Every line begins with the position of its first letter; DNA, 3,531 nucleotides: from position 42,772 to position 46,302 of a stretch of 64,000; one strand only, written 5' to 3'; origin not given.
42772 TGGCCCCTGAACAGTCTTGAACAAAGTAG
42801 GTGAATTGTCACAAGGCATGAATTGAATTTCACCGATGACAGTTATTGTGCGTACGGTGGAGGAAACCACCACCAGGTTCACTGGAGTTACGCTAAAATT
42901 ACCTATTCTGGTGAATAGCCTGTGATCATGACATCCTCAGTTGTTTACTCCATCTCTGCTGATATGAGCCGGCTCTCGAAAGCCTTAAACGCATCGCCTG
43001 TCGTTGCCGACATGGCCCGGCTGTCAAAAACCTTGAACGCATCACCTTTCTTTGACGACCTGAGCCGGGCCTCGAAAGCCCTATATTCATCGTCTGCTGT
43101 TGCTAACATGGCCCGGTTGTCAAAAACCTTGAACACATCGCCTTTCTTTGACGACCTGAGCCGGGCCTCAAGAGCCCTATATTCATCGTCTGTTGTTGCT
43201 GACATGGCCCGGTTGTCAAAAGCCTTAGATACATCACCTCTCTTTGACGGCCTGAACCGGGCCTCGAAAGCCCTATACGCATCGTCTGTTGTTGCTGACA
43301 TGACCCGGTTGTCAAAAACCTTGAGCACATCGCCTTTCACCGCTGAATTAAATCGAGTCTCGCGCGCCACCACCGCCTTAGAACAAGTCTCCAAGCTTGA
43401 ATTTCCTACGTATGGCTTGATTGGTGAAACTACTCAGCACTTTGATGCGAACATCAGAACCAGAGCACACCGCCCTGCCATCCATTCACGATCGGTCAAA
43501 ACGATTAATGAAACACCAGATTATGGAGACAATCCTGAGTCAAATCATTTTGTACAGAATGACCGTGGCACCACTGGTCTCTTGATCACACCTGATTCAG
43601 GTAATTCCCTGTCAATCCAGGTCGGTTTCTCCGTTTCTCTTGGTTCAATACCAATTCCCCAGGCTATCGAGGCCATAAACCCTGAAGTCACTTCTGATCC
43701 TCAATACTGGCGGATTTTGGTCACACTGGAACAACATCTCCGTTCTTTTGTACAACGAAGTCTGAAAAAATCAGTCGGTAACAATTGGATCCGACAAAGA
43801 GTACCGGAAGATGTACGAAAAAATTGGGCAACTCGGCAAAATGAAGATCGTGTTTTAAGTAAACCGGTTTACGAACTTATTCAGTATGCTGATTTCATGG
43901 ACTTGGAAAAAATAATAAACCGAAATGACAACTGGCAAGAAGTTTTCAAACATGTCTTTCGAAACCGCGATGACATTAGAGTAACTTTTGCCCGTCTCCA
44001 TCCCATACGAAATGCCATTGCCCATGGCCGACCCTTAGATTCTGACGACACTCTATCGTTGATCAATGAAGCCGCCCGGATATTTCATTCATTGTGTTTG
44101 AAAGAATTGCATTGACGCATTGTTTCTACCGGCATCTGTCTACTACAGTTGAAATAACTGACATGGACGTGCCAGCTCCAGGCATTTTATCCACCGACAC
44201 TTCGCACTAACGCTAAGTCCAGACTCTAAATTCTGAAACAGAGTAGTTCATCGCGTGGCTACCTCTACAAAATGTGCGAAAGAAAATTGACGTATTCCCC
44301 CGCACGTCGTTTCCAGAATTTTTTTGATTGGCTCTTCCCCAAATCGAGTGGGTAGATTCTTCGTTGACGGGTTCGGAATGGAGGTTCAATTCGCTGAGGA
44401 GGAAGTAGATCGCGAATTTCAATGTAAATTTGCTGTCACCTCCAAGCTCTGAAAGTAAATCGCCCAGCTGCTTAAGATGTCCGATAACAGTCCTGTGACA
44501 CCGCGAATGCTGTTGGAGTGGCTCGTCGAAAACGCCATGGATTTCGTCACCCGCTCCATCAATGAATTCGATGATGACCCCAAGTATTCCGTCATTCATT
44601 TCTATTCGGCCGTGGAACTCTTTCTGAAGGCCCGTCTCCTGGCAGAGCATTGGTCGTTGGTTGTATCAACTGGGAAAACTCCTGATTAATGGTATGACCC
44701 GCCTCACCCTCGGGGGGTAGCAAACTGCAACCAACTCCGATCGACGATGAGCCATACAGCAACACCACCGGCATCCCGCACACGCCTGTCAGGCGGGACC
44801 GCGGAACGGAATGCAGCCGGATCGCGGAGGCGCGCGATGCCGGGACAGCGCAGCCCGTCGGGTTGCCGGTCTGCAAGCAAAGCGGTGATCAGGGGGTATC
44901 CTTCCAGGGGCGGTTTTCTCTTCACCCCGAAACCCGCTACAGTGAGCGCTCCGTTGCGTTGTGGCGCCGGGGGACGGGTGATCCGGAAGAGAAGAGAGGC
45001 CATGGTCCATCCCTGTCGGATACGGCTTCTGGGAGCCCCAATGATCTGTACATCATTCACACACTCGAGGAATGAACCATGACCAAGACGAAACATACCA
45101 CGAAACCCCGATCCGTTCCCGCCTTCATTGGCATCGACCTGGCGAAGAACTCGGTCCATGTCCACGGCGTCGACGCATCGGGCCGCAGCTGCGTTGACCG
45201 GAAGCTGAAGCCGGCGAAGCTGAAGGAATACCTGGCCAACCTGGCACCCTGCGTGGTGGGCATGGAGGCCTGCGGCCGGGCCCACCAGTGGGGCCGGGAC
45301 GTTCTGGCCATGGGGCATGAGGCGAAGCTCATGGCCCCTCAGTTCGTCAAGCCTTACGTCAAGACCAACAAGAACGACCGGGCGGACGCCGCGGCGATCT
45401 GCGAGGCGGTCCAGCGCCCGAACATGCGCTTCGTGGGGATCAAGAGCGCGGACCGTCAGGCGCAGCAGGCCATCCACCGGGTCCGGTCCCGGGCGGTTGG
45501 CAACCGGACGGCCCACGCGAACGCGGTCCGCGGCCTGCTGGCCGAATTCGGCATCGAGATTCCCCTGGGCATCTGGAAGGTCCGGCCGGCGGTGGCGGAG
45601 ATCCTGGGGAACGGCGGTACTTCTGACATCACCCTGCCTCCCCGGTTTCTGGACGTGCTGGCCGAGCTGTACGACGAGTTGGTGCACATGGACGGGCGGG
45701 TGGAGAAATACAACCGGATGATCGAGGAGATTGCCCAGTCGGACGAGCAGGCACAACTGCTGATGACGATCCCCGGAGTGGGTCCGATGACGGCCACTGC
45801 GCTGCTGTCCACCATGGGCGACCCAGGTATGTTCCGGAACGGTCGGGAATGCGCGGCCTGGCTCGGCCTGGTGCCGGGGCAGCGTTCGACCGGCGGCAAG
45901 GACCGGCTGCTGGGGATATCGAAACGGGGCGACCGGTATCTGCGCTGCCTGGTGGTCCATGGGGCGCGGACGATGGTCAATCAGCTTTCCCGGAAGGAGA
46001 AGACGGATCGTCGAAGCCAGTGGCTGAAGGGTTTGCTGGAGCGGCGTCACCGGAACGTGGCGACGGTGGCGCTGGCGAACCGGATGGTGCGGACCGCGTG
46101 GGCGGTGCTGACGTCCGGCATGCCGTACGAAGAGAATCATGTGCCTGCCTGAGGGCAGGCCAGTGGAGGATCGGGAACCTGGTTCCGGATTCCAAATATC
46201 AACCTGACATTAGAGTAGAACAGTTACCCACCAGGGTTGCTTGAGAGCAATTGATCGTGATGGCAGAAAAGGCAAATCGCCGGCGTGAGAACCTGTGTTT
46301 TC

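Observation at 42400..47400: Low-GC island with two adjacent, unrelated HEPN-motif proteins: candidate two-gene defence or abortive-infection cassette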

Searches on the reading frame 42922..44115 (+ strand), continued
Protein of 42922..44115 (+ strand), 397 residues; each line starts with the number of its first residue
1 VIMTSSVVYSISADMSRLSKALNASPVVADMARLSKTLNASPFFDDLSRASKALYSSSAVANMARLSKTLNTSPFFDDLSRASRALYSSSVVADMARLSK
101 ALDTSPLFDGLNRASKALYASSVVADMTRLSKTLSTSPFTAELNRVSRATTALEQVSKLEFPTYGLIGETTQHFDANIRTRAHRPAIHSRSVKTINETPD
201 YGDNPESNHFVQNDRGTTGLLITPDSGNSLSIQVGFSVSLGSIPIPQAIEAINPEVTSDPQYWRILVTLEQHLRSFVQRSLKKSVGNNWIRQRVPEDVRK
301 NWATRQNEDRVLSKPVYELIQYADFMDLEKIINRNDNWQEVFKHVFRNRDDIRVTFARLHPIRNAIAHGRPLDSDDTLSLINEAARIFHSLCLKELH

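Call 85: search_protein_families(library=pfam, proteins=[P0141, P0140, P0139, P0147, P0161], max_evalue=0.001)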
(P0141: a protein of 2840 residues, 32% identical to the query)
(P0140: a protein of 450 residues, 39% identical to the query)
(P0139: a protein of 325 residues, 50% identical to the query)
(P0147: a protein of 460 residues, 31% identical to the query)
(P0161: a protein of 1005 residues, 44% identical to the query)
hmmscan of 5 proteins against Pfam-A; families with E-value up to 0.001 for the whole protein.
P0141 (2840 aa): 0 families

P0140 (450 aa): 3 families
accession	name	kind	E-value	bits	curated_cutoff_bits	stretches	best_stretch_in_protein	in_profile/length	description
PF23054.1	UBA_N4BP1_C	-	2.2e-08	34.2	27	0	22-36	31-45/47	N4BP1, C-terminal UBA domain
PF00481.26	PP2C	-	2.4e-07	31.1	20.3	0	88-126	156-197/255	Protein phosphatase 2C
PF18731.6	HEPN_Swt1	-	4e-07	30.8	27.5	1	324-430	8-100/115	Swt1-like HEPN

P0139 (325 aa): 1 family
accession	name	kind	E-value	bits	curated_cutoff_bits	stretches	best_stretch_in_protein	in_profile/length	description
PF18731.6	HEPN_Swt1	-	5.9e-11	43.1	27.5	1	193-318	2-113/115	Swt1-like HEPN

P0147 (460 aa): 2 families
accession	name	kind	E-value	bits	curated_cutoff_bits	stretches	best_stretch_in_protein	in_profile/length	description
PF18731.6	HEPN_Swt1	-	1.7e-07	32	27.5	1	329-452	3-112/115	Swt1-like HEPN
PF13634.11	Nucleoporin_FG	-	0.00064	21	32.2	0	41-112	22-90/90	Nucleoporin FG repeat region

P0161 (1005 aa): 3 families
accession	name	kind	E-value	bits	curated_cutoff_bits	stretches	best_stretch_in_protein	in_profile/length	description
PF00069.31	Pkinase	-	5e-12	46.2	31.7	1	300-451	9-147/263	Protein kinase domain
PF07714.23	PK_Tyr_Ser-Thr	-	5.3e-07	29.6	23.1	1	339-459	41-159/258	Protein tyrosine and serine/threonine kinase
PF18731.6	HEPN_Swt1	-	1.1e-06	29.4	27.5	1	881-996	10-111/115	Swt1-like HEPN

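Call 89: search_dna_similar(query=window:42922-44115:+, collection=plasmids, mode=protein, max_rows=25)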
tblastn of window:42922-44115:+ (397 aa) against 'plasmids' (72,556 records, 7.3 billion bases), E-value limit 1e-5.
Records with a match: 20; places in all: 20; records where one place covers at least 80% of the query: 0.
Best place of each record, by identity: <60% 20.
By first word of the organism name: Pseudosulfitobacter 3; Qipengyuania 2; Sphingobium 2; Agrobacterium 2; Rhizobium 2; Caulobacter 1; Erythrobacteraceae 1; Paracoccus 1; Aureimonas 1; Sulfitobacter 1; and 4 more.
By predicted mobility (MOB-suite, as given by PLSDB): non-mobilizable 8; conjugative 7; mobilizable 5.
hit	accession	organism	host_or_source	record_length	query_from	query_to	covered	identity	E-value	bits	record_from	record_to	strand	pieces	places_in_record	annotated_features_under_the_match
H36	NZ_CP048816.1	Caulobacter rhizosphaerae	cell culture,soil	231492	224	393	43%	36.5%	4e-25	115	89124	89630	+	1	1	hypothetical protein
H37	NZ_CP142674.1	Qipengyuania sp. HL-TH1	single cell,seawater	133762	240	388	38%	41.2%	4e-26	117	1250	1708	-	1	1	Swt1 family HEPN domain-containing protein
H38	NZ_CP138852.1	Qipengyuania sp. HL-TH1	single cell,seawater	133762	240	388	38%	41.2%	4e-26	117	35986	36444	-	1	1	Swt1 family HEPN domain-containing protein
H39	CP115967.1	Erythrobacteraceae bacterium WH01K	-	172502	240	388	38%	41.2%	4e-26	117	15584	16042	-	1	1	Swt1 family HEPN domain-containing protein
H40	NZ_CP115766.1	Paracoccus sp. SCSIO 75233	-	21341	200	394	49%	30.2%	3e-23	109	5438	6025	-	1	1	Swt1 family HEPN domain-containing protein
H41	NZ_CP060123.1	Sphingobium yanoikuyae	Cell culture,soil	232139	228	389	41%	36.0%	3e-24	112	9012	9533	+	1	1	Swt1 family HEPN domain-containing protein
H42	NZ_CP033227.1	Sphingobium yanoikuyae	Mixed culture,wastewater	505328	228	389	41%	36.0%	3e-24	112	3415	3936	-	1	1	Swt1 family HEPN domain-containing protein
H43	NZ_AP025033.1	Aureimonas sp. SA4125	-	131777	224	391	42%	31.4%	2e-17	92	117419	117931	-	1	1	Swt1 family HEPN domain-containing protein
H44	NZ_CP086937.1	Pseudosulfitobacter pseudonitzschiae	Skeletonema costatum,The surface ...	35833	249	394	37%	35.3%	5e-22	105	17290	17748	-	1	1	Swt1 family HEPN domain-containing protein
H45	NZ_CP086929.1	Pseudosulfitobacter pseudonitzschiae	Skeletonema costatum,The surface ...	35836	249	394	37%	35.3%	5e-22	105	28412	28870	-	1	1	Swt1 family HEPN domain-containing protein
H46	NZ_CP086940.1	Pseudosulfitobacter pseudonitzschiae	Skeletonema costatum,The surface ...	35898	249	394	37%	35.3%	5e-22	105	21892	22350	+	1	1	Swt1 family HEPN domain-containing protein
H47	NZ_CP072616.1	Sulfitobacter sp. CB2047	-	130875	266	391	32%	37.3%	7e-21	102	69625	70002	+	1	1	Swt1 family HEPN domain-containing protein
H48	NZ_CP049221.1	Agrobacterium tumefaciens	Clematis,cell culture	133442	237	388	38%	30.5%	1e-18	96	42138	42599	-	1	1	hypothetical protein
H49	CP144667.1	Agrobacterium tumefaciens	Sedum,cell culture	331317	263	391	32%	35.7%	1e-19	98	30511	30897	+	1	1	Swt1 family HEPN domain-containing protein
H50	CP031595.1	Marinibacterium anthonyi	Isolate culture,marine surface water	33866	266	391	32%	35.7%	8e-21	102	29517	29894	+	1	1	hypothetical protein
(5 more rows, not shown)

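Call 90: search_dna_similar(query=window:42922-44115:+, collection=phages, mode=protein, max_rows=10)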
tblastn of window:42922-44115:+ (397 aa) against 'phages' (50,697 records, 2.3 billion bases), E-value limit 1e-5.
No match.

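Call 91: get_annotated_region(hit=H40, flank=4000)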
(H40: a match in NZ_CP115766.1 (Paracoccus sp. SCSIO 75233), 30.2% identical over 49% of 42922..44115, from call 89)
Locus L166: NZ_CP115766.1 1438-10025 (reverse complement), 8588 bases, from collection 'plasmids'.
description: Paracoccus sp. SCSIO 75233 plasmid p8, complete sequence
organism: Paracoccus sp. SCSIO 75233 (NCBI taxid 3017782)
taxonomy: Bacteria; Pseudomonadota; Alphaproteobacteria; Rhodobacterales; Paracoccaceae; Paracoccus; Paracoccus sp. SCSIO 75233
host: -; source: -; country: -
typing (MOB-suite, as given by PLSDB): conjugative; relaxase MOBQ; mating-pair formation MPF_T
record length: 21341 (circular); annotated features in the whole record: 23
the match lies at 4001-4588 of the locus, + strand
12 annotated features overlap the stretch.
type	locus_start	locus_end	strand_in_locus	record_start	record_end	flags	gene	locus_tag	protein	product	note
CDS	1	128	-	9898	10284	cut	-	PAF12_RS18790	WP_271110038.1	rhodanese-like domain-containing protein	-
CDS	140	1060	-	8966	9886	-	-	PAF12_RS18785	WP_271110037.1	MBL fold metallo-hydrolase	-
CDS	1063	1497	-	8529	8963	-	-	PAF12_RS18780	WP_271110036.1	DUF6691 family protein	-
CDS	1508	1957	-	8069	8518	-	-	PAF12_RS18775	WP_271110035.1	YeeE/YedE family protein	-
CDS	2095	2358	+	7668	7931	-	-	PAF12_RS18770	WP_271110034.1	metalloregulator ArsR/SmtB family transcription factor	GO:0006355 - regulation of DNA-templated transcription [Evidence IEA]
CDS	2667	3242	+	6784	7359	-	-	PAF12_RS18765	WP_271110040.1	recombinase family protein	GO:0006310 - DNA recombination [Evidence IEA]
CDS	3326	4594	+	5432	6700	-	-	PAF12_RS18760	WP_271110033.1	Swt1 family HEPN domain-containing protein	-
CDS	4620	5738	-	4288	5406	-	dcm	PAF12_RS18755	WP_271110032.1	DNA (cytosine-5-)-methyltransferase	GO:0006304 - DNA modification [Evidence IEA]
CDS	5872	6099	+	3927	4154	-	-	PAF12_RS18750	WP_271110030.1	helix-turn-helix transcriptional regulator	-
CDS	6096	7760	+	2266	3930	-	-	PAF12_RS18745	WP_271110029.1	hypothetical protein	-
CDS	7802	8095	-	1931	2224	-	-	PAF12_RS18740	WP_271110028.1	hypothetical protein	-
CDS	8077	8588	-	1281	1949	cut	-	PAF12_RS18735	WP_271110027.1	ParA family protein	-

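Call 92: get_annotated_region(hit=H37, flank=4000)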
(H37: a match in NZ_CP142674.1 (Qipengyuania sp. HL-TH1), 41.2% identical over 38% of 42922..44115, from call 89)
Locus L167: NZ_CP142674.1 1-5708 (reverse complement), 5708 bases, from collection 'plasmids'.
description: Qipengyuania sp. HL-TH1 plasmid plsm_A, complete sequence
organism: Qipengyuania sp. HL-TH1 (NCBI taxid 3113984)
taxonomy: Bacteria; Pseudomonadota; Alphaproteobacteria; Sphingomonadales; Erythrobacteraceae; Qipengyuania; Qipengyuania sp. HL-TH1
host: -; source: single cell,seawater; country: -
typing (MOB-suite, as given by PLSDB): mobilizable; relaxase MOBF
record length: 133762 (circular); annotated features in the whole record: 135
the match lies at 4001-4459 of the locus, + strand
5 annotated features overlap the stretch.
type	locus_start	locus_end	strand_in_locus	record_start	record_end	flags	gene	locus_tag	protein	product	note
CDS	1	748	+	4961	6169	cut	-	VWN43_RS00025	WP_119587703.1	AAA family ATPase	-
CDS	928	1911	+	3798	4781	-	-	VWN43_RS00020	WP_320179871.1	ParB/RepB/Spo0J family partition protein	GO:0007059 - chromosome segregation [Evidence IEA]; GO:0000910 - cytokinesis [Evidence IEA]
CDS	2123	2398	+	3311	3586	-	-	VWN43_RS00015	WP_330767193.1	hypothetical protein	-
CDS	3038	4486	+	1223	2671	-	-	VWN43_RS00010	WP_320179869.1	Swt1 family HEPN domain-containing protein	-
CDS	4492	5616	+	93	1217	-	-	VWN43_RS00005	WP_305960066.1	tyrosine-type recombinase/integrase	GO:0015074 - DNA integration [Evidence IEA]; GO:0006310 - DNA recombination [Evidence IEA]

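Call 93: get_annotated_region(hit=H41, flank=4000)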
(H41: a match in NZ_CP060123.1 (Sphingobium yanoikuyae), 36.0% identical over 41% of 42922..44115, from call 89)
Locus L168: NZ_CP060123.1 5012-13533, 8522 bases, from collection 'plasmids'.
description: Sphingobium yanoikuyae strain A3 plasmid unnamed1, complete sequence
organism: Sphingobium yanoikuyae (NCBI taxid 13690)
taxonomy: Bacteria; Pseudomonadota; Alphaproteobacteria; Sphingomonadales; Sphingomonadaceae; Sphingobium; Sphingobium yanoikuyae
host: -; source: Cell culture,soil; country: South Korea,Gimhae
typing (MOB-suite, as given by PLSDB): non-mobilizable
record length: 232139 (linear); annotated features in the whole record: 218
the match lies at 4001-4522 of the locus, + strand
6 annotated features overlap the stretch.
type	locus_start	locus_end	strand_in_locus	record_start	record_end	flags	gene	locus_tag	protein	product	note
CDS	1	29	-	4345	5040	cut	-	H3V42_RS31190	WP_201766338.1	tyrosine-type recombinase/integrase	GO:0015074 - DNA integration [Evidence IEA]; GO:0006310 - DNA recombination [Evidence IEA]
CDS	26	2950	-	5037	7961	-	-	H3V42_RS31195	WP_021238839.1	Tn3 family transposase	-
CDS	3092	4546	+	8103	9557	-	-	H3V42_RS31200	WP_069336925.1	Swt1 family HEPN domain-containing protein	-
CDS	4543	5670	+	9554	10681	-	-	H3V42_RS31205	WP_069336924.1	tyrosine-type recombinase/integrase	GO:0015074 - DNA integration [Evidence IEA]; GO:0006310 - DNA recombination [Evidence IEA]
CDS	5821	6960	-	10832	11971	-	-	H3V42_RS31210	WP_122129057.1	hybrid sensor histidine kinase/response regulator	-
CDS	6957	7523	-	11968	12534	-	-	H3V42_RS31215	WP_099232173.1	chemotaxis protein CheB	-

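Call 94: get_annotated_region(hit=H44, flank=4000)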
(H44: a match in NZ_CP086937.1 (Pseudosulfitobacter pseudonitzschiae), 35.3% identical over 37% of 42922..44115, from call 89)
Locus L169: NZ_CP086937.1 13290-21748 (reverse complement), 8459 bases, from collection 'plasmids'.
description: Pseudosulfitobacter pseudonitzschiae strain SC1-30 plasmid P7, complete sequence
organism: Pseudosulfitobacter pseudonitzschiae (NCBI taxid 1402135)
taxonomy: Bacteria; Pseudomonadota; Alphaproteobacteria; Rhodobacterales; Roseobacteraceae; Pseudosulfitobacter; Pseudosulfitobacter pseudonitzschiae
host: -; source: Skeletonema costatum,The surface seawater at the Pearl River Estuary; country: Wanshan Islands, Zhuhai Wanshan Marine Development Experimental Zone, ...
typing (MOB-suite, as given by PLSDB): conjugative; replicon rep_cluster_784; relaxase MOBQ,MOBQ; mating-pair formation MPF_T
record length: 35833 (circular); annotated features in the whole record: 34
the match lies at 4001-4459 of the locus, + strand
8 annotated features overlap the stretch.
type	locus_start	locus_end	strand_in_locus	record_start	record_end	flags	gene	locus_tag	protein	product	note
CDS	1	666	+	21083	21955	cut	-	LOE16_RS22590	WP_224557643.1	LysR family transcriptional regulator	GO:0006355 - regulation of DNA-templated transcription [Evidence IEA]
CDS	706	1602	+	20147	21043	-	-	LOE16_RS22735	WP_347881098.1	recombinase family protein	GO:0006310 - DNA recombination [Evidence IEA]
CDS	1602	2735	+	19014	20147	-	-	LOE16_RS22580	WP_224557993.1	ImmA/IrrE family metallo-endopeptidase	-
CDS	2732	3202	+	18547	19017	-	-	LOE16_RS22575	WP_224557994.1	PIN domain-containing protein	-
CDS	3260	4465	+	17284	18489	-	-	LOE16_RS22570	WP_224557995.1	Swt1 family HEPN domain-containing protein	-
CDS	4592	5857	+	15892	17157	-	dcm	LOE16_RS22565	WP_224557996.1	DNA (cytosine-5-)-methyltransferase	GO:0006304 - DNA modification [Evidence IEA]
CDS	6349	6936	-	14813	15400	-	-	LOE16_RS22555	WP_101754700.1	recombinase family protein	GO:0006310 - DNA recombination [Evidence IEA]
CDS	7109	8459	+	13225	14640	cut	-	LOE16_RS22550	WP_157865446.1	Mu transposase C-terminal domain-containing protein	-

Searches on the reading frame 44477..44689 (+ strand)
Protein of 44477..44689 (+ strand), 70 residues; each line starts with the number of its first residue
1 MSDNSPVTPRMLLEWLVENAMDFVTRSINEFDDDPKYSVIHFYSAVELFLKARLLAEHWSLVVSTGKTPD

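Call 5: search_protein_families(library=pfam, proteins=[window:44477-44689:+], max_evalue=0.1)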
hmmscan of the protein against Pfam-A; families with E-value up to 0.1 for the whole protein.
window:44477-44689:+ (70 aa): 1 family
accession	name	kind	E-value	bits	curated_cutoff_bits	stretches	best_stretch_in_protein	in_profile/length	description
PF05168.19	HEPN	-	0.012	16.2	22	1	14-59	2-48/117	HEPN domain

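Call 6: search_protein_families(library=padloc, proteins=[window:44477-44689:+], max_evalue=0.1)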
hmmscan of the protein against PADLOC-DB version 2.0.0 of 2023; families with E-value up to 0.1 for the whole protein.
window:44477-44689:+ (70 aa): 3 families
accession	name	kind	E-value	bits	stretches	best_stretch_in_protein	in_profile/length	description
PDLC01688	DUF3644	-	6.1e-24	82.8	1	12-65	6-59/149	DUF3644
PDLC04162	HEC-08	-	1.4e-21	75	1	11-67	14-71/358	-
PDLC05059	PDC-S64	-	0.0038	14.2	1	16-62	6-60/339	-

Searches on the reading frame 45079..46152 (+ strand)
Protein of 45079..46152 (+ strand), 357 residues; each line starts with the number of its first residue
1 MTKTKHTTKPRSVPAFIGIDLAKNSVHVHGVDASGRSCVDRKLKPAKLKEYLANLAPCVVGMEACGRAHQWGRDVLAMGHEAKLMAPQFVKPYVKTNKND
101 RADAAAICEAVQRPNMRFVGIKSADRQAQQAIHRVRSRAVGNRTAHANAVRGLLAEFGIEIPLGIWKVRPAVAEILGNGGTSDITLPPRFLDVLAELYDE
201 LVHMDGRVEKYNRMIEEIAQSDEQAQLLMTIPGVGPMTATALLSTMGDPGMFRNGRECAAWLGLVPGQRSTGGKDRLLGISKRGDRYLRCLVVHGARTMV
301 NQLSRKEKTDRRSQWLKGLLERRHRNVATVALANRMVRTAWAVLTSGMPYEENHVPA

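Call 5: search_protein_families(library=pfam, proteins=[window:45079-46152:+], max_evalue=0.1)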
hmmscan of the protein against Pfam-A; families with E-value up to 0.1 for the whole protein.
window:45079-46152:+ (357 aa): 4 families
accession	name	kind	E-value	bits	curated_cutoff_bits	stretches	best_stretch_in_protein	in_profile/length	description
PF02371.22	Transposase_20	-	3e-25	88.8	21.3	1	225-302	1-77/87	Transposase IS116/IS110/IS902 family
PF01548.23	DEDD_Tnp_IS110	-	2.5e-14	53.8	29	1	17-157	1-153/155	Transposase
PF14520.12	HHH_5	-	0.0051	17.7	27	1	226-247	2-24/57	Helix-hairpin-helix domain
PF00633.29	HHH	-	0.022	15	24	1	228-244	13-29/30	Helix-hairpin-helix motif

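Call 49: search_protein_families(library=ncbifam, proteins=[window:45079-46152:+], max_evalue=0.001)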
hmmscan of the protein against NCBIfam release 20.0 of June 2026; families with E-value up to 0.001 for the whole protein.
window:45079-46152:+ (357 aa): 2 families
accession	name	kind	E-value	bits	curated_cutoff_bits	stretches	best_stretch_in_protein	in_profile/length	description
NF033542.1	transpos_IS110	equivalog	3e-105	352.1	140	1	16-348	1-342/343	IS110 family RNA-guided transposase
NF052498.1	TIGR_Tas_endo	equivalog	2.5e-05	24.4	100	1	142-276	14-114/215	TIGR-Tas system RNA-guided endonuclease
